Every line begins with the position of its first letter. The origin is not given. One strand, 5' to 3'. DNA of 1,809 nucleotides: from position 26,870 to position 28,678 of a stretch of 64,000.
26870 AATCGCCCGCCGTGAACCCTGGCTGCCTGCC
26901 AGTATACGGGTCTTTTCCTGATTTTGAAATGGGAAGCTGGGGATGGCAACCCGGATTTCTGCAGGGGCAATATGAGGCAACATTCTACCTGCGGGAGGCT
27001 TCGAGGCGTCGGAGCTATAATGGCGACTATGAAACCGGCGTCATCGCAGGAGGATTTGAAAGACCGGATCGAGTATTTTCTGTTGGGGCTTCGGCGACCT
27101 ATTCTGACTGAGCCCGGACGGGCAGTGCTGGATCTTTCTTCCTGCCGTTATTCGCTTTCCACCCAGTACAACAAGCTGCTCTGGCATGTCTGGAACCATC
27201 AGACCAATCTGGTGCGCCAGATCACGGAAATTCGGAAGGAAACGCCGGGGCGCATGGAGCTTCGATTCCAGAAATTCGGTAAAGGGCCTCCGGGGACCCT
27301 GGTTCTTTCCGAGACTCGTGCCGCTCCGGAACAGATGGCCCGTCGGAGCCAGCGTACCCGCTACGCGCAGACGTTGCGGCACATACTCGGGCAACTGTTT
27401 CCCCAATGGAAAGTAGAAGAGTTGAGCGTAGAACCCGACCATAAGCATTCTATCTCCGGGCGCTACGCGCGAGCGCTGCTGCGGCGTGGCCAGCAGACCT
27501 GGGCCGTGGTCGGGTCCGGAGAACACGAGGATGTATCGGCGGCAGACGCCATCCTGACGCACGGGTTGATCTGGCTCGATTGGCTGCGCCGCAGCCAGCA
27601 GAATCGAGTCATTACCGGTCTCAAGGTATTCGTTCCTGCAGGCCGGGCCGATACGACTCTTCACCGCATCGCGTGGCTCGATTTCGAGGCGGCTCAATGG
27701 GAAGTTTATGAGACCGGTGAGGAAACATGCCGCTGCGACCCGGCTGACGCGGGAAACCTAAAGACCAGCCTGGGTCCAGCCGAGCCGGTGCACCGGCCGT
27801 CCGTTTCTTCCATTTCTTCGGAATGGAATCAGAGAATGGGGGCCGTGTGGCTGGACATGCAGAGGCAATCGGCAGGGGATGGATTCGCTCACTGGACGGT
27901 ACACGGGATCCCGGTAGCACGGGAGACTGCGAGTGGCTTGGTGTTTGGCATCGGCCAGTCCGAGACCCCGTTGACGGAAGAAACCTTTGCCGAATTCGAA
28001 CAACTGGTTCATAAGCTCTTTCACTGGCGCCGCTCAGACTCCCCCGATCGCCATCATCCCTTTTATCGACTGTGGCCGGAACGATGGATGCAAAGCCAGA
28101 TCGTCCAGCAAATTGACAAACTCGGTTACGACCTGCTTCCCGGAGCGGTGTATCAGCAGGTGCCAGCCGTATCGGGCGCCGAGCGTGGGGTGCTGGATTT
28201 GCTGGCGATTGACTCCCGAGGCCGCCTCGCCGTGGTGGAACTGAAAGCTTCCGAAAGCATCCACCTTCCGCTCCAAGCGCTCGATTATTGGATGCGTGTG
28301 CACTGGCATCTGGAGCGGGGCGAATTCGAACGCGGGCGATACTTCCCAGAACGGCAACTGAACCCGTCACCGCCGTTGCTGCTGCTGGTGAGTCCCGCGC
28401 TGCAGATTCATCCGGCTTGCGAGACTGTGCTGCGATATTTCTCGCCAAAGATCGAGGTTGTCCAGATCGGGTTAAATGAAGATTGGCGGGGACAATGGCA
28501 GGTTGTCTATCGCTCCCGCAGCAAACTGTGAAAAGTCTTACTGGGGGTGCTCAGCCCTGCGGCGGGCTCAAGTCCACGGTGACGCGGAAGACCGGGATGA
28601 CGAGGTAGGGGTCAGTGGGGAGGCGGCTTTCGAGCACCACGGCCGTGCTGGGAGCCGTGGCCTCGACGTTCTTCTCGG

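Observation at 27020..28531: Orphan ~500-aa protein ending in a PD-(D/E)xK nuclease motif (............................), with an upstream degenerate copy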

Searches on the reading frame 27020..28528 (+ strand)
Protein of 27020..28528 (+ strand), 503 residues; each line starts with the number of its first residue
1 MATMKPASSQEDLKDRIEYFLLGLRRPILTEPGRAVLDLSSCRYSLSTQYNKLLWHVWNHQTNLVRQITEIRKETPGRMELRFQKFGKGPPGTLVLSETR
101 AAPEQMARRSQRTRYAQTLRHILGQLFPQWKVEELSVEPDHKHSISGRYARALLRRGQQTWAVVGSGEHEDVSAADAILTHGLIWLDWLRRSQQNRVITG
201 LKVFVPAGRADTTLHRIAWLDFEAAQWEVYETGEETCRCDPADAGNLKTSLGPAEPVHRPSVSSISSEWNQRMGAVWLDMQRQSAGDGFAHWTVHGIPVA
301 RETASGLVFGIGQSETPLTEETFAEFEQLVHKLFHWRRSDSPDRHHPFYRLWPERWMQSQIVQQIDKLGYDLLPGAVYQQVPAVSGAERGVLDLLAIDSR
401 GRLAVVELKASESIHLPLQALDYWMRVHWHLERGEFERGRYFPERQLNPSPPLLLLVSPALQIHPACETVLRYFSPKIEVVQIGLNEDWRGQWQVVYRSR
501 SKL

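Call 3: search_protein_families(library=pfam, proteins=[window:27020-28528:+], max_evalue=1)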
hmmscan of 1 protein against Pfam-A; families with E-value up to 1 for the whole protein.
window:27020-28528:+ (503 aa): 1 family
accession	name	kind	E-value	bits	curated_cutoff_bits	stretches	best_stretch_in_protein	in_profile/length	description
PF07598.16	DUF1561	-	0.031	13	25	1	263-329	492-551/625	Protein of unknown function (DUF1561)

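Call 4: search_protein_families(library=ncbifam, proteins=[window:27020-28528:+], max_evalue=1)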
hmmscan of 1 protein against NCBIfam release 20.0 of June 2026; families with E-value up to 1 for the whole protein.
window:27020-28528:+ (503 aa): 1 family
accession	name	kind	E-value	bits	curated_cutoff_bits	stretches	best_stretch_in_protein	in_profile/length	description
NF003270.0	PRK04247.1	equivalog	0.082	11.9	216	1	388-412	158-182/250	endonuclease NucS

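Call 5: search_protein_families(library=padloc, proteins=[window:27020-28528:+], max_evalue=1)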
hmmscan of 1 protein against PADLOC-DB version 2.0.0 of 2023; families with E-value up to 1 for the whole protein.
window:27020-28528:+ (503 aa): 5 families
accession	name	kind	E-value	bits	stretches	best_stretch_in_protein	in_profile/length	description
PDLC04916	PDC-S11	-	1.5e-07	28.9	1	347-427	18-94/358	-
PDLC04915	PDC-S11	-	3.1e-06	24.7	1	355-423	28-94/379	-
PDLC04909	PDC-S11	-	1.3e-05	22.9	1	386-423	57-94/347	-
PDLC04913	PDC-S11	-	0.0074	13.4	1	391-423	61-94/375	-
PDLC04910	PDC-S11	-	0.026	11.8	1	392-423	61-93/359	-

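Call 7: find_homologous_proteins(query=window:27020-28528:+, max_evalue=0.001)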
Query window:27020-28528:+ (503 aa): 2090 proteins with E <= 0.001 among 8000 candidates; the best 120 are listed.
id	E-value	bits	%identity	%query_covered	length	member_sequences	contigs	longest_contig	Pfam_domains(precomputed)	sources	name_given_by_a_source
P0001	0.0e+0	1044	91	100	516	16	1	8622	-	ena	-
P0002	1.5e-265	900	77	100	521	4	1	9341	-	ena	-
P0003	1.2e-261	887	77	99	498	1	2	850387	-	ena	-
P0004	2.4e-261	886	76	99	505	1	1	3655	-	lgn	-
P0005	8.6e-261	884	77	99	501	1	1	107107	-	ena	-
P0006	5.8e-256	868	76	100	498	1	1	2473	-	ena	-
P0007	4.4e-252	855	75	99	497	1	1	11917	-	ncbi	-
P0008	8.6e-241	818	72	99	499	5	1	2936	-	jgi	-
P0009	2.7e-232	790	70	98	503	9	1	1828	-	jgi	jgi:hypothetical protein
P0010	5.8e-232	789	70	99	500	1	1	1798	-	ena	-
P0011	1.3e-231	788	69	99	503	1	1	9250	-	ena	-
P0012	3.1e-231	786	70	99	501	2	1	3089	-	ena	-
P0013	1.8e-225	767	68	99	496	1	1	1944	-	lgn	-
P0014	1.7e-224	764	68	99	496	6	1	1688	-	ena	-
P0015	7.8e-221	752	69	98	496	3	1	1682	-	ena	-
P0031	1.2e-187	643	58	99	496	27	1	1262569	-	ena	-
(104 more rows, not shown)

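Call 8: search_solved_structures(query=window:27020-28528:+, max_evalue=10, show_alignments=3)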
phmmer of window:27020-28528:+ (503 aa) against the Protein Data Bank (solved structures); distinct sequences matched with E-value up to 10: 0.

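Call 13: find_related_loci(query=A1, collection=genome_contigs, flank=8000)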
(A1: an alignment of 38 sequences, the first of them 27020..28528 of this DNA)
Query A1 (503 aa) in genome_contigs; peptide patterns used: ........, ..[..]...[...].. (x = any residue, [..] = any of these).
599 stretches matched a pattern (row limit reached: there are more); 588 encode a relative of the query (tblastn E <= 1e-3); the best 80 are kept; 80 distinct loci.
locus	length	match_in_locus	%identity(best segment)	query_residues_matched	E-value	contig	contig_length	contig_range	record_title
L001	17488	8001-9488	60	1-498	0e+0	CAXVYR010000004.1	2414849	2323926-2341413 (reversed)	MAG: Terriglobia bacterium isolate 00cd7bbc-bff0-487f-9545-a217d18c1db4 genome assembly, contig: contig_4, whole genome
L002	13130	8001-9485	56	11-499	0e+0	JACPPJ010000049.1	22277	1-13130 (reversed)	MAG: Acidobacteria bacterium isolate NC_groundwater_624_Ag_B-0.1um_57_70 B_1_S1_Biohub_coassembly_k141_4127629, whole ge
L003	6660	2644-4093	61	1-499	2e-157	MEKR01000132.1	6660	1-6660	MAG: Acidobacteria bacterium RIFCSPLOWO2_02_FULL_61_28 rifcsplowo2_02_scaffold_54217, whole genome shotgun sequence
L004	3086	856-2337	42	7-501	3e-118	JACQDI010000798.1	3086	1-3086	MAG: Acidobacteria bacterium isolate NC_groundwater_990_Pr1_S-0.65um_64_19 Montesol18_Sp65_coassembly_scaffold_1323311,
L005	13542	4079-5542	40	8-501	6e-113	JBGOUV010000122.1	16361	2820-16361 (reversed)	MAG: Terriglobia bacterium isolate OBJ_0618_7090110_130 k141_9275942_length_16361_cov_13.0015, whole genome shotgun sequ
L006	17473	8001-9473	40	1-498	1e-112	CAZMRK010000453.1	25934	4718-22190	MAG TPA_asm: uncultured Solibacteraceae bacterium isolate binchicken_co84_469 genome assembly, contig: k141_2164898, who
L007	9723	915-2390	40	17-503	6e-112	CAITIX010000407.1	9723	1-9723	MAG: uncultured Acidobacteriia bacterium isolate VK_bin-3395 genome assembly, contig: bin-3395:407/454, whole genome sho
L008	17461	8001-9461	43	12-501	2e-111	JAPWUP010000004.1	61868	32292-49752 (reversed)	MAG: Bryobacteraceae bacterium isolate RSWS6 scaffold_29_c1, whole genome shotgun sequence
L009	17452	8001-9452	43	9-500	2e-111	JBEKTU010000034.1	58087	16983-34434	MAG: Bryobacteraceae bacterium isolate SPRUCE 565 SPRUCE_565_34, whole genome shotgun sequence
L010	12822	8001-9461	42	8-498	1e-111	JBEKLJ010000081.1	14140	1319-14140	MAG: Bryobacteraceae bacterium isolate SPRUCE 368 SPRUCE_368_81, whole genome shotgun sequence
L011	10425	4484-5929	40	7-498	5e-111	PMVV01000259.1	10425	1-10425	MAG: Bryobacterales bacterium isolate bog_159 73.20110700_S2D.32_contig_29424, whole genome shotgun sequence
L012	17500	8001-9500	41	3-502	7e-111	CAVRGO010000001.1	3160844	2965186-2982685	MAG: uncultured Acidobacteriota bacterium isolate MFD05442.bin.1.279 genome assembly, contig: contig_13462, whole genome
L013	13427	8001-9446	40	7-498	3e-110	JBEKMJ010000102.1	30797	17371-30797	MAG: Bryobacteraceae bacterium isolate SPRUCE 391 SPRUCE_391_102, whole genome shotgun sequence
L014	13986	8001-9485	41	2-498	5e-110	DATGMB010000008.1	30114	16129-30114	MAG TPA_asm: Bryobacteraceae bacterium isolate SMAG_U9901 k141_520342, whole genome shotgun sequence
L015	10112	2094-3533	41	17-499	6e-110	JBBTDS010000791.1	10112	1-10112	MAG: Acidobacteriota bacterium isolate H43-bin212_1 H43_bin212_1_000000000791, whole genome shotgun sequence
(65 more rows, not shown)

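Call 22: predict_structure(alignment_id=A1)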
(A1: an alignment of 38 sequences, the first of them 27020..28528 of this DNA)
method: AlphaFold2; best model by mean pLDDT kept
length: 503 residues; sequences in the alignment: 38
mean_pLDDT: 89.0   pTM: 0.81
mean pLDDT of the five models: 89.0, 88.0, 86.5, 86.1, 85.9
residues with pLDDT >= 90: 344; 70-90: 124; 50-70: 22; < 50: 13
segments of 3 or more residues with pLDDT < 50: 1-4, 382-388
pLDDT, mean of each block of 10 residues (from residue 1): 60 95 93 87 93 93 91 95 85 91 81 93 97 93 88 97 93 90 97 95 96 94 97 94 76 63 69 88 81 92 91 90 96 94 93 92 91 81 47 89 95 91 93 91 90 96 92 97 94 93 65
secondary structure, 60 per line:
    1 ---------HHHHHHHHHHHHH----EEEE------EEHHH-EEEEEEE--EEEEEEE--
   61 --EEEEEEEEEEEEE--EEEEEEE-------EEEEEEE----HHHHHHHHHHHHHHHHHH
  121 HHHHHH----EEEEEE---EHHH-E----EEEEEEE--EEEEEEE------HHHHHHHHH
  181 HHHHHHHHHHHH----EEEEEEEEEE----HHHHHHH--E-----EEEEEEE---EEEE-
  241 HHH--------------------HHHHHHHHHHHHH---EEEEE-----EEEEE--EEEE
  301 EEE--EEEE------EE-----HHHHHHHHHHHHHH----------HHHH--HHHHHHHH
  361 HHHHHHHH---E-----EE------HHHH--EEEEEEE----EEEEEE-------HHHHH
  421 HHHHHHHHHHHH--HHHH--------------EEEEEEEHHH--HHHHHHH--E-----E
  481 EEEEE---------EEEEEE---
elements in order: H10-22 E27-30 E43-49 E52-58 E63-75 E78-84 E92-98 H103-126 E131-136 E150-156 E159-165 H172-192 E197-206 H211-217 E226-232 E236-239 H264-276 E280-284 E290-294 E297-303 E306-309 H323-336 H347-350 H353-368 H386-389 E392-398 E403-408 H416-432 H435-438 E453-459 H465-471 E480-485 E495-500

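Call 24: search_protein_representatives(alignment_id=A1)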
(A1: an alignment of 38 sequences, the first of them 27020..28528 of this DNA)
Query: 38 sequences, 498 profile positions. Proteins with E-value up to 0.001 (for the whole library): 2242; up to 1e-10: 1490; up to 1e-30: 666. The best 150 are listed.
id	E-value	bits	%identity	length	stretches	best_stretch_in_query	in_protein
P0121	5.2e-210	714.8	-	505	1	5-497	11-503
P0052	3.0e-202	689.1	-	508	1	1-494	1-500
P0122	6.6e-202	688.0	-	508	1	7-497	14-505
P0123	1.6e-194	663.7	-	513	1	5-497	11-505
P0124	2.7e-186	636.5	-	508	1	4-497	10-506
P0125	4.5e-181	619.3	-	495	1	5-496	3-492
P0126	7.2e-178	608.7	-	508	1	4-495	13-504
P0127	1.1e-176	604.9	-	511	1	5-495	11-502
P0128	5.4e-175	599.2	-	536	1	11-495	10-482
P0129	5.7e-169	579.4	-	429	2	12-252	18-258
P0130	8.3e-168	575.5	-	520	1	4-491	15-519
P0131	2.5e-167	573.9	-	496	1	4-494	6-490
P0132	4.4e-167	573.1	-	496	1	7-497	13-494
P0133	8.1e-167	572.3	-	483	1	8-497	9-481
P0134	6.6e-165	566.0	-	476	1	6-496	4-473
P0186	4.2e-129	447.9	-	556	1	5-493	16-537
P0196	1.5e-120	419.6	-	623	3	4-269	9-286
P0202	3.4e-119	415.2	-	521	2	46-256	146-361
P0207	8.1e-116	404.0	-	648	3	5-337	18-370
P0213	2.2e-112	392.7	-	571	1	4-494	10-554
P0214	1.9e-109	383.0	-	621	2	275-494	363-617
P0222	1.1e-106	373.9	-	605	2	5-380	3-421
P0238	2.2e-95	336.6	-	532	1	9-494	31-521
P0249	5.3e-92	325.5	-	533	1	5-493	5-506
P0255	2.8e-88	313.2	-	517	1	10-493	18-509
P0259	6.8e-87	308.6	-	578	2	313-492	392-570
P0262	6.2e-85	302.2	-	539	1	30-488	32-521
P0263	7.1e-85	302.0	-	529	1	33-493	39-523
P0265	1.9e-84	300.5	-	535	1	4-487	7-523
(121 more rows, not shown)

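Call 39: search_solved_structures(query=A1, max_evalue=10, show_alignments=3)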
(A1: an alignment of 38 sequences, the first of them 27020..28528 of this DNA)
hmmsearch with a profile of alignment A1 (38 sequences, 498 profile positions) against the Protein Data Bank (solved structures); distinct sequences matched with E-value up to 10: 2.
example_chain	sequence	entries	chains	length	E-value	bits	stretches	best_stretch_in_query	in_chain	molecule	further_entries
2vld_A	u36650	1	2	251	0.36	12.6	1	381-408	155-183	Endonuclease NucS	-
7quz_AAA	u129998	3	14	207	0.37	12.6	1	257-318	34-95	Beta-1,3-glucanase bglH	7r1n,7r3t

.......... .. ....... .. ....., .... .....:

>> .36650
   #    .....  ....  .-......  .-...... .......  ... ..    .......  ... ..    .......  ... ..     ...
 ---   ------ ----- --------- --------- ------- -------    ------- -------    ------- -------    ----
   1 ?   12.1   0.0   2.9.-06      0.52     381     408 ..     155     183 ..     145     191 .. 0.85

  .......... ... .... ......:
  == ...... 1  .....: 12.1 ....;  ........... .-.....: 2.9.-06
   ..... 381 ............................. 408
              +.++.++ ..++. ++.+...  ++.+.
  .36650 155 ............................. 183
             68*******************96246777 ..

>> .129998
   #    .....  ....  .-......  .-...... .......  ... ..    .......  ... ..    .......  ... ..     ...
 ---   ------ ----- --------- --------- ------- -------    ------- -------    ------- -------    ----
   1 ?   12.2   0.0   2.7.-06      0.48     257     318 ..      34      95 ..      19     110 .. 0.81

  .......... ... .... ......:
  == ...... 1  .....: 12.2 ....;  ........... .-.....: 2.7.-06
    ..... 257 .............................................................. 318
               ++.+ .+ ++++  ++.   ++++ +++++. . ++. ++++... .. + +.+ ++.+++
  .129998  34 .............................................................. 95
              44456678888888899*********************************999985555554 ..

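Call 40: fold_search(model_id=the predicted structure, library=pdb)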
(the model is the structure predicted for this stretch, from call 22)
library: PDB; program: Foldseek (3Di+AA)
matches with E <= 10: 984; with E <= 0.001: 2
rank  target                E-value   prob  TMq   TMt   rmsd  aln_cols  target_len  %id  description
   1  5cs4_B                2.0e-04  0.89  0.15  0.18  21.4       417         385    9  Crystal structure of domains AC3-AC5 of yeast acetyl-CoA carboxylase (released 2015-10-28)
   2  5gkj_B                5.1e-04  0.99  0.16  0.32  19.6       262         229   12  Structure of EndoMS in apo form (released 2016-11-02)
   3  5csl_A                1.2e-03  0.66  0.17  0.05  23.4       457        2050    8  Crystal structure of the 500 kD yeast acetyl-CoA carboxylase holoenzyme dimer (released 2015-10-28)
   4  5trc_A                2.0e-03  0.75  0.16  0.19  20.1       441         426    7  Crystal structure of phosphorylated AC3-AC5 domains of yeast acetyl-CoA carboxylase (released 2016-12-07)
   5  5csk_B                3.7e-03  0.25  0.13  0.05  26.0       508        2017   11  Crystal structure of yeast acetyl-CoA carboxylase, unbiotinylated (released 2015-10-28)
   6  5trc_B                3.9e-03  0.51  0.16  0.18  22.3       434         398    9  Crystal structure of phosphorylated AC3-AC5 domains of yeast acetyl-CoA carboxylase (released 2016-12-07)
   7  5i6e                  4.3e-03  0.54  0.17  0.13  22.0       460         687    8  Crystal structure of the central domain of yeast acetyl-CoA carboxylase (released 2016-04-20)
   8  5i6h_A                5.1e-03  0.38  0.15  0.07  21.4       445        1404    9  Crystal structure of CD-CT domains of Chaetomium thermophilum acetyl-CoA carboxylase (released 2016-04-20)
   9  5cs4_A                6.1e-03  0.47  0.16  0.19  22.0       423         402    9  Crystal structure of domains AC3-AC5 of yeast acetyl-CoA carboxylase (released 2015-10-28)
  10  7esz_C                7.6e-03  0.09  0.09  0.08  27.4       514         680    9  Crystal structure of the complex formed by Wolbachia cytoplasmic incompatibility factors CinA and CinB with Mn2+ from  (released 2021-11-10)
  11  7et0_C                8.0e-03  0.08  0.09  0.07  27.1       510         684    8  Crystal structure of the complex formed by Wolbachia cytoplasmic incompatibility factors CinA and CinB from wPip (released 2021-11-10)
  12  6g2i_J                1.2e-02  0.30  0.16  0.08  22.1       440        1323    6  Filament of acetyl-CoA carboxylase and BRCT domains of BRCA1 (ACC-BRCT) at 5.9 A resolution (released 2018-06-13)
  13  2inb                  1.9e-02  0.99  0.17  0.54   5.1       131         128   18  Crystal structure of an XisH family protein (ZP_00107633.1) from Nostoc punctiforme PCC 73102 at 1.60 A resolution (released 2006-10-24)
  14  7esy_B                2.7e-02  0.09  0.09  0.07  27.2       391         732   10  Crystal structure of the complex formed by Wolbachia cytoplasmic incompatibility factors CidA and CidBND1-ND2 from wPi (released 2021-11-10)
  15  2okf_A                3.6e-02  0.97  0.16  0.51   5.3       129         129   16  CRYSTAL STRUCTURE OF A FDXN ELEMENT EXCISION CONTROLLING FACTOR PROTEIN (AVA_3312) FROM ANABAENA VARIABILIS AT 1.60 A  (released 2007-01-30)
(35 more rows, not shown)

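Call 44: search_protein_families(library=pfam, alignment_id=A1, max_evalue=1)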
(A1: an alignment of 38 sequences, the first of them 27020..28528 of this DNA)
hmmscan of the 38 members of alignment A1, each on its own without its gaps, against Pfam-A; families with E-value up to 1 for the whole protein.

A. member 1, window:27020-28528:+ (503 aa): 1 family
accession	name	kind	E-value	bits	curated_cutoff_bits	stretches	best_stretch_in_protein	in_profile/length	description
PF07598.16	DUF1561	-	0.031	13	25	1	263-329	492-551/625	Protein of unknown function (DUF1561)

B. families by the number of members that match (of 38 scanned): 11 families
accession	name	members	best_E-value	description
PF06319.18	MmcB-like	9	0.0063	DNA repair protein MmcB-like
PF01939.22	NucS_C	9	0.0087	Endonuclease NucS C-terminal domain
PF07598.16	DUF1561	2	0.031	Protein of unknown function (DUF1561)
PF08675.17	RNA_bind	2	0.1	RNA binding domain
PF09838.14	DUF2065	1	0.003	Uncharacterized protein conserved in bacteria (DUF2065)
PF10716.14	NdhL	1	0.085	NADH dehydrogenase transmembrane subunit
PF13761.12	DUF4166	1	0.13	Domain of unknown function (DUF4166)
PF18105.7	PGM1_C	1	0.15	PGM1 C-terminal domain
PF22905.2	Hydro_N_hd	1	0.22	Hydrolase N-terminal helical domain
PF10630.14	DUF2476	1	0.23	Protein of unknown function (DUF2476)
PF01481.21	Arteri_nucleo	1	0.26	Arterivirus nucleocapsid protein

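Call 57: find_related_loci(query=A1, collection=viral_contigs, flank=5000)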
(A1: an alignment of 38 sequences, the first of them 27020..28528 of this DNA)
Query A1 (503 aa) in viral_contigs; peptide patterns used: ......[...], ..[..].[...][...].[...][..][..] (x = any residue, [..] = any of these).
128 stretches matched a pattern, but none encodes a relative of the query by tblastn (E <= 1e-3).

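Call 58: search_dna_similar(query=window:27020-28528:+, collection=plasmids, mode=protein, max_evalue=0.001, max_rows=10)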
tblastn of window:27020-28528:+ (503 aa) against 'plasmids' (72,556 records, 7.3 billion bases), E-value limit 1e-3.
No match.

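Call 59: search_dna_similar(query=window:27020-28528:+, collection=phages, mode=protein, max_evalue=0.001, max_rows=10)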
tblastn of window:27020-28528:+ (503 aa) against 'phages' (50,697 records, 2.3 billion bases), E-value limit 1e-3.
No match.
